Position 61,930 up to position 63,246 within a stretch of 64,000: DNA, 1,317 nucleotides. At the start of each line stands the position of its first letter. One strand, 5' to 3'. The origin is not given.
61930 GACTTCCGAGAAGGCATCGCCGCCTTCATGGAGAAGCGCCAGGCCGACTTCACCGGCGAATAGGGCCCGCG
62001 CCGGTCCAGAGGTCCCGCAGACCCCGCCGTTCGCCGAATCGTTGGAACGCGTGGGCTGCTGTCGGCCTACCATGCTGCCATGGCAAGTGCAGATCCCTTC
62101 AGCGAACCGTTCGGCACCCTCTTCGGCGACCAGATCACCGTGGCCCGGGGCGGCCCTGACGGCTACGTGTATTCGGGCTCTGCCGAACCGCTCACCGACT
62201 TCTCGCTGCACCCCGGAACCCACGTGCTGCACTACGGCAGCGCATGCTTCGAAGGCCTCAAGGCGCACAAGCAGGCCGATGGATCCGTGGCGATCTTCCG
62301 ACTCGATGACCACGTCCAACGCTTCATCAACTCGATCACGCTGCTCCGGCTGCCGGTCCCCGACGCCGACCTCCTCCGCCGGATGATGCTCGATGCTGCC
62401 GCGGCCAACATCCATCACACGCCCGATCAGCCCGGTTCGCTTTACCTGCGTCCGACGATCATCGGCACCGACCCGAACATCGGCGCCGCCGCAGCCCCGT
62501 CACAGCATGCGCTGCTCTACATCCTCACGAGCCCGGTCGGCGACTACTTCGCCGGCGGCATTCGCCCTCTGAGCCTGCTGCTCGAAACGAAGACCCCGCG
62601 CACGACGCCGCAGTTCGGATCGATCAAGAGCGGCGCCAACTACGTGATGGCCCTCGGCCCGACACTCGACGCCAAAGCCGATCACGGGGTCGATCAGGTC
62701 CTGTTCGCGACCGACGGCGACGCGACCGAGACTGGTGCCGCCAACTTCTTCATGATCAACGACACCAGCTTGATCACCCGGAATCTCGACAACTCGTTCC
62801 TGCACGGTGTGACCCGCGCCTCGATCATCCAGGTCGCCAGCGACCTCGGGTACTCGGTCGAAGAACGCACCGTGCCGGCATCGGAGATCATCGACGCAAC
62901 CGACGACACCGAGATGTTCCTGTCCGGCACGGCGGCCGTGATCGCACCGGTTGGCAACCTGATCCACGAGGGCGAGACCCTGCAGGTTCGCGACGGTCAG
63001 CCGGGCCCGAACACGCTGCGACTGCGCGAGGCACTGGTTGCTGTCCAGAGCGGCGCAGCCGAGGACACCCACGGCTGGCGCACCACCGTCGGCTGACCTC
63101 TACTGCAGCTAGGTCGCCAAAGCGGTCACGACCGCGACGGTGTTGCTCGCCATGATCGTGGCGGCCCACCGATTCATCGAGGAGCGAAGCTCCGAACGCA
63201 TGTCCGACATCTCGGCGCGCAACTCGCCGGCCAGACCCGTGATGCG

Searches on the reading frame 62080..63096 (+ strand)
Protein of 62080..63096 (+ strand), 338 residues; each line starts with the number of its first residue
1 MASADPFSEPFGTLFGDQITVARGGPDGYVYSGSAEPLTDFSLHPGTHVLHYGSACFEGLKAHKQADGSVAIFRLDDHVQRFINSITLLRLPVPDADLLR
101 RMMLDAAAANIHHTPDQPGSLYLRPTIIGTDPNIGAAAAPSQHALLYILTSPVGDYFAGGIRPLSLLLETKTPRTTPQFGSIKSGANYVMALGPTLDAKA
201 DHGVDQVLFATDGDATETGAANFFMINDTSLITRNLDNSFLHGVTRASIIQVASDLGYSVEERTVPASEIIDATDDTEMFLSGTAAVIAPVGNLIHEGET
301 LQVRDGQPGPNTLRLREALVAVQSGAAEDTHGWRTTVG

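Call 38: search_protein_families(library=pfam, proteins=[window:62080-63096:+], max_evalue=0.001)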
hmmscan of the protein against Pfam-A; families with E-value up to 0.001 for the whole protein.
window:62080-63096:+ (338 aa): 1 family
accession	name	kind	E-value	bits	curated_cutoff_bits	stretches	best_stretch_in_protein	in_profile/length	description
PF01063.24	Aminotran_4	-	3.5e-31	109.2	28.5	1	56-292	2-221/223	Amino-transferase class IV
